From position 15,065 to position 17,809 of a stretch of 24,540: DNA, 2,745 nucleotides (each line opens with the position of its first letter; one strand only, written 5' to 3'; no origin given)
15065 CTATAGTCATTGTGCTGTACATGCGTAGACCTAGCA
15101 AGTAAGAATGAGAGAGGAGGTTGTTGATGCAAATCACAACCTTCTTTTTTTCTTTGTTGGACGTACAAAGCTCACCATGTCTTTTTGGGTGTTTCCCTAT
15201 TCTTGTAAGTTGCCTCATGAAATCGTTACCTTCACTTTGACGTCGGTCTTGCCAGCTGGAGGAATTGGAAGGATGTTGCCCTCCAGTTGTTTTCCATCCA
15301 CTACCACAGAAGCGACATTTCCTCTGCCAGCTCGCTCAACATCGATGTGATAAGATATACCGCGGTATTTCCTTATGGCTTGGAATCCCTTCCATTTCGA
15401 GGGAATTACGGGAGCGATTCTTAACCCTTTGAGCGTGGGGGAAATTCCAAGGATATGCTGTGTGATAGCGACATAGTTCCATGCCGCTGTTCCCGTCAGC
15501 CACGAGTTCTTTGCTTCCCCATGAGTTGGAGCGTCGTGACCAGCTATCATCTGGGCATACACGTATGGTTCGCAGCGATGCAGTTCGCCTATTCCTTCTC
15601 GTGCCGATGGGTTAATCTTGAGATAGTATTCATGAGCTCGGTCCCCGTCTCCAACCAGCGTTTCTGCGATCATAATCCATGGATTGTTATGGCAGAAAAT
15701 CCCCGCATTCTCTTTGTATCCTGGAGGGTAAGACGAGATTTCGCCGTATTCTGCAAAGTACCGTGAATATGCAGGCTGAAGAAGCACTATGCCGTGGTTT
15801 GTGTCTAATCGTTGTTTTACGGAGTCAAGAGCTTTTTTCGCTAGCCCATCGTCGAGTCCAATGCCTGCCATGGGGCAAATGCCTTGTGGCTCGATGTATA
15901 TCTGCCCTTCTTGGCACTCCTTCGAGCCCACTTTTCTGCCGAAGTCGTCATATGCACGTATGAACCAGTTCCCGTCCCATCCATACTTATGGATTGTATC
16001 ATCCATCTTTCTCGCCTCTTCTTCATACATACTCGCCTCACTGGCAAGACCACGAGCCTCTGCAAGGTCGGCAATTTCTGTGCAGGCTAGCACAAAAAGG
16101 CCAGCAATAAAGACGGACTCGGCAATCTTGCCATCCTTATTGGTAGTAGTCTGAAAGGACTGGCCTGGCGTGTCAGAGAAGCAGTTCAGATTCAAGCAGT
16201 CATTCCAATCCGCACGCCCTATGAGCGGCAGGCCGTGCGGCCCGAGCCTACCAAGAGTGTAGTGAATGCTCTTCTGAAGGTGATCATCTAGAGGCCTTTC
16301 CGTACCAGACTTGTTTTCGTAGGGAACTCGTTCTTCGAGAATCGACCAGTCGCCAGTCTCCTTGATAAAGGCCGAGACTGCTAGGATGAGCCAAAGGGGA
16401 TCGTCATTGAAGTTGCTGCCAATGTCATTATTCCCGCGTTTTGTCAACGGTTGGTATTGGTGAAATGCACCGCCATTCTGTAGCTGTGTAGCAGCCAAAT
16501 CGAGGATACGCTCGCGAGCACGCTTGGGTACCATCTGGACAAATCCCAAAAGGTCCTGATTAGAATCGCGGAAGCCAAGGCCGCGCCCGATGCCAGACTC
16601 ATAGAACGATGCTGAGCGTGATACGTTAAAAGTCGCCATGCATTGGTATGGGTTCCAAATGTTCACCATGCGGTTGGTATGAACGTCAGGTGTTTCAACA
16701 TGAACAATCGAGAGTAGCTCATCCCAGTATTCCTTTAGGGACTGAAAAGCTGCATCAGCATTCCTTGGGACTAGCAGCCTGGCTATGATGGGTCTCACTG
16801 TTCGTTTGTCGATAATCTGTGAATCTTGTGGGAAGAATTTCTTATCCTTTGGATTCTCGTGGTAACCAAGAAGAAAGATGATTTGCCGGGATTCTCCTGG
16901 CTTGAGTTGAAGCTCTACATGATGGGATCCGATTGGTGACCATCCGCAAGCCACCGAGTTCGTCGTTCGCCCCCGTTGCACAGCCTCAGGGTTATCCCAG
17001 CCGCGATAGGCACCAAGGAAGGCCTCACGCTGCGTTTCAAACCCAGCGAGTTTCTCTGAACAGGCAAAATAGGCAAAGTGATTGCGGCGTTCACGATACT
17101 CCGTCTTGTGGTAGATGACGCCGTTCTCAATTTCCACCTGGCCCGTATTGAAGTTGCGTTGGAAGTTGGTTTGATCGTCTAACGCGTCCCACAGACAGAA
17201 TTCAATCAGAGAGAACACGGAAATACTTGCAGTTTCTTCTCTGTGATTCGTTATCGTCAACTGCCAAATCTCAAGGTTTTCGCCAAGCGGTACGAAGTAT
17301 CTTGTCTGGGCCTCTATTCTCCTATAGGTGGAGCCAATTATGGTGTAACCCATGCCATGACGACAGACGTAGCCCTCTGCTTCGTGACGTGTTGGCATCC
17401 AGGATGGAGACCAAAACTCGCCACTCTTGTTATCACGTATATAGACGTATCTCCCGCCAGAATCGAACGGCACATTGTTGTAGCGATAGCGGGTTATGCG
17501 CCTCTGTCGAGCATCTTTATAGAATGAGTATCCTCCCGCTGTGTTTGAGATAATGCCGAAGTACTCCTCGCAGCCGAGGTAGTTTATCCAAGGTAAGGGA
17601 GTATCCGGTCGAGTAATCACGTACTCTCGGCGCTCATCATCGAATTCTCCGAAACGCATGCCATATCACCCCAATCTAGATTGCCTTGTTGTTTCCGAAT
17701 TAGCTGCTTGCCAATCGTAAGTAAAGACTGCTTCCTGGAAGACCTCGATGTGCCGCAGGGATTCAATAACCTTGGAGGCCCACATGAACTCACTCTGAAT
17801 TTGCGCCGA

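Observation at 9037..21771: Complete phosphorolytic cellodextrin/cellobiose utilisation locus in an archaeon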

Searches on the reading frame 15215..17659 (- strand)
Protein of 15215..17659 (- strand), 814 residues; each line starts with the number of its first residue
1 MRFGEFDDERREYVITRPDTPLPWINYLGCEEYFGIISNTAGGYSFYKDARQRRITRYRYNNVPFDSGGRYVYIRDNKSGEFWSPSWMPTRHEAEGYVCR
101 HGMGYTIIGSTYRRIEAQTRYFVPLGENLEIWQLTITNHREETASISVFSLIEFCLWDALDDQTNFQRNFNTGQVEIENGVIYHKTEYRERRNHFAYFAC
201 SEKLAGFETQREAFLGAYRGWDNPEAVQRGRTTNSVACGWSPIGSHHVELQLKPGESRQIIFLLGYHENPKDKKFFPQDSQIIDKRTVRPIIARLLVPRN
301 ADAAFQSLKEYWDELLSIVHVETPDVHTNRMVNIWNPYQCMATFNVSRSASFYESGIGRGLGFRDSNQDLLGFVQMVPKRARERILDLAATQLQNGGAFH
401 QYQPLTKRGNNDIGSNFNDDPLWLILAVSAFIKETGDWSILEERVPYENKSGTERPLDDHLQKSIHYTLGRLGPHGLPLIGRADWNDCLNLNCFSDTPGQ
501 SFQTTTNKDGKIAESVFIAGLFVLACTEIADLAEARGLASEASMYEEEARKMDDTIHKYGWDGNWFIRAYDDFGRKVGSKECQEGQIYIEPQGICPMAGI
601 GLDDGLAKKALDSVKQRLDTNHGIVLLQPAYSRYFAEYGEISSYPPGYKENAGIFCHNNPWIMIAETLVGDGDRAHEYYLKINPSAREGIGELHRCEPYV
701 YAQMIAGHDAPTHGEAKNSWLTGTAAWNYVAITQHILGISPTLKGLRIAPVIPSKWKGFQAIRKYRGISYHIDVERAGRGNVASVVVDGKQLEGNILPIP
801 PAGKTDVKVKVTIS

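Call 3: search_protein_families(library=pfam, proteins=[window:15215-17659:-])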
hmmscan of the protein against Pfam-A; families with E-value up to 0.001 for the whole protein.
window:15215-17659:- (814 aa): 4 families
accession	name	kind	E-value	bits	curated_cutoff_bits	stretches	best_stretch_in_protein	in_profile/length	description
PF17167.11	Glyco_hydro_94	-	2.7e-163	544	27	1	311-738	1-420/420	Glycosyl hydrolase 94 superfamily, catalytic domain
PF06165.18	GH94_b-supersand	-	3.5e-92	308.9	23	1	21-265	1-251/251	Glycosyl hydrolase 94, supersandwich domain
PF06202.20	GDE_C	-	0.00015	21.3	21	1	414-639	76-280/367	Amylo-alpha-1,6-glucosidase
PF22422.2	MGH1-like_GH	-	0.00069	19.7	27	0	509-564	166-221/356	Mannosylglycerate hydrolase MGH1-like glycoside hydrolase domain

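Call 5: search_solved_structures(query=window:15215-17659:-, max_evalue=1e-10)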
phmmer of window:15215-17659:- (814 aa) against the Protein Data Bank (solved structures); distinct sequences matched with E-value up to 1e-10: 19.
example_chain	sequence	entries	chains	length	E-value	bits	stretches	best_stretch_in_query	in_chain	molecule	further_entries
3qde_A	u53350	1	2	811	0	1149.5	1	1-810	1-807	Cellobiose phosphorylase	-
8ho7_A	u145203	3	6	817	0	1148.7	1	1-811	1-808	Cellobiose phosphorylase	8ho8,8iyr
8hob_A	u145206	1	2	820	0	1124.9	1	2-810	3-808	Cellobiose phosphorylase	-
8ho9_A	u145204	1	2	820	0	1115.4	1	2-810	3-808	Cellobiose phosphorylase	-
3rrs_A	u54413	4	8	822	0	1068.2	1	1-812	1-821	Cellobiose phosphorylase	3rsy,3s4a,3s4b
3s4c_A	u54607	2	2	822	0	1062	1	1-812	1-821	Lactose Phosphorylase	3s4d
2cqs_A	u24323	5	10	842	0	1052.1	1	1-813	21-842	Cellobiose Phosphorylase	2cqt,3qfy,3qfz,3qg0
3act_A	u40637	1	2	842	0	1048.9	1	1-813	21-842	Cellobiose Phosphorylase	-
3acs_A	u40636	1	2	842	0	1047.9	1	1-813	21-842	Cellobiose Phosphorylase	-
3afj_A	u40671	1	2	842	0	1042.6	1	1-813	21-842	Cellobiose Phosphorylase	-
1v7v_A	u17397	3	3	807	6.9e-146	490.7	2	1-404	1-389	chitobiose phosphorylase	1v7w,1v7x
8bou_A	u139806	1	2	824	1.4e-141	476.4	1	1-807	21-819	N,N'-diacetylchitobiose phosphorylase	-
8rf9_A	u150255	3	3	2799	4.7e-86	292.8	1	3-789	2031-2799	Cyclic beta 1-2 glucan synthetase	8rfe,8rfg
8rf0_A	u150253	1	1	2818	4.9e-86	292.7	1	3-789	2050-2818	Cyclic beta-(1,2)-glucan synthase NdvB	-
4zle_A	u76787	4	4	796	2.8e-49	171.1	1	68-805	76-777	Putative b-glycan phosphorylase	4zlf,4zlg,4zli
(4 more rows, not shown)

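Call 30: find_homologous_proteins(query=window:15215-17659:-)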
Query window:15215-17659:- (814 aa): 8000 proteins with E <= 0.001 among 8000 candidates; the best 120 are listed. Only proteins of 447 to 1425 residues were searched: fused or split forms outside these lengths cannot appear, so this answer is no evidence that the protein stands alone or is whole; lengths 'longer' or 'shorter' looks for them.
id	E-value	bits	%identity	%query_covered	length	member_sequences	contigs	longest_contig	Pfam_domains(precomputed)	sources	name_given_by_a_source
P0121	0.0e+0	1944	100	100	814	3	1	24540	PF06165.19,PF17167.11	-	-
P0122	0.0e+0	1716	86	100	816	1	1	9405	PF06165.19,PF17167.11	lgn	-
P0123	0.0e+0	1609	80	100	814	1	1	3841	PF06165.19,PF17167.11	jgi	jgi:cellobiose phosphorylase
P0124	0.0e+0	1584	85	94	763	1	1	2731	PF06165.19,PF17167.11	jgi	jgi:cellobiose phosphorylase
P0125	0.0e+0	1533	76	100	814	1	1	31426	PF06165.19,PF17167.11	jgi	jgi:cellobiose phosphorylase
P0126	0.0e+0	1533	77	100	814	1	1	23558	PF06165.19,PF17167.11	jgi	jgi:cellobiose phosphorylase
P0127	0.0e+0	1532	76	100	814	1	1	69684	PF06165.19,PF17167.11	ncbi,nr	ncbi:MAG: glycosyl transferase [Anaerolineales bacterium]|nr:glycosyl transferase [Anaerolineales ba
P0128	0.0e+0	1531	76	100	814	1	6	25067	PF06165.19,PF17167.11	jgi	jgi:cellobiose phosphorylase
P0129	0.0e+0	1531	76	100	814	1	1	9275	PF06165.19,PF17167.11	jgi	jgi:cellobiose phosphorylase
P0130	0.0e+0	1529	76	100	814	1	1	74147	PF06165.19,PF17167.11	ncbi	-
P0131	0.0e+0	1527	76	100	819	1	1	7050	PF06165.19,PF17167.11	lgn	-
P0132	0.0e+0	1526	77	100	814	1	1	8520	PF06165.19,PF17167.11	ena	-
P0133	0.0e+0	1523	76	100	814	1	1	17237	PF06165.19,PF17167.11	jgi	jgi:cellobiose phosphorylase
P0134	0.0e+0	1522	75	100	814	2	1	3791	PF06165.19,PF17167.11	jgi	jgi:cellobiose phosphorylase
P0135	0.0e+0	1522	75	100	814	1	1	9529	PF06165.19,PF17167.11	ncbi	ncbi:MAG: glycosyl transferase [Anaerolineales bacterium]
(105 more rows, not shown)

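Call 31: find_encoding_contigs(protein=P0122, flank=10000, max_places=3)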
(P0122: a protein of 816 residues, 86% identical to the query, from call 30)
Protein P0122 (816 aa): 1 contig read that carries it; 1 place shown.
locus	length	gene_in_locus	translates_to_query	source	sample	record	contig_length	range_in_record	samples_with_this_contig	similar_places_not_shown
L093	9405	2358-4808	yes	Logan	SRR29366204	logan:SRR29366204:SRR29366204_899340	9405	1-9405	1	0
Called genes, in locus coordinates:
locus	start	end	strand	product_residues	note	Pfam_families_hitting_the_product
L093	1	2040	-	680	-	?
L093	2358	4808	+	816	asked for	PF06165:GH94_b-supersand, PF17167:Glyco_hydro_94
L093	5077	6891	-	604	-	PF00496:SBP_bac_5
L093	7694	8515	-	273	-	PF00005:ABC_tran, PF13401:AAA_22 (weak), PF08352:oligo_HPY (weak)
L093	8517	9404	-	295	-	?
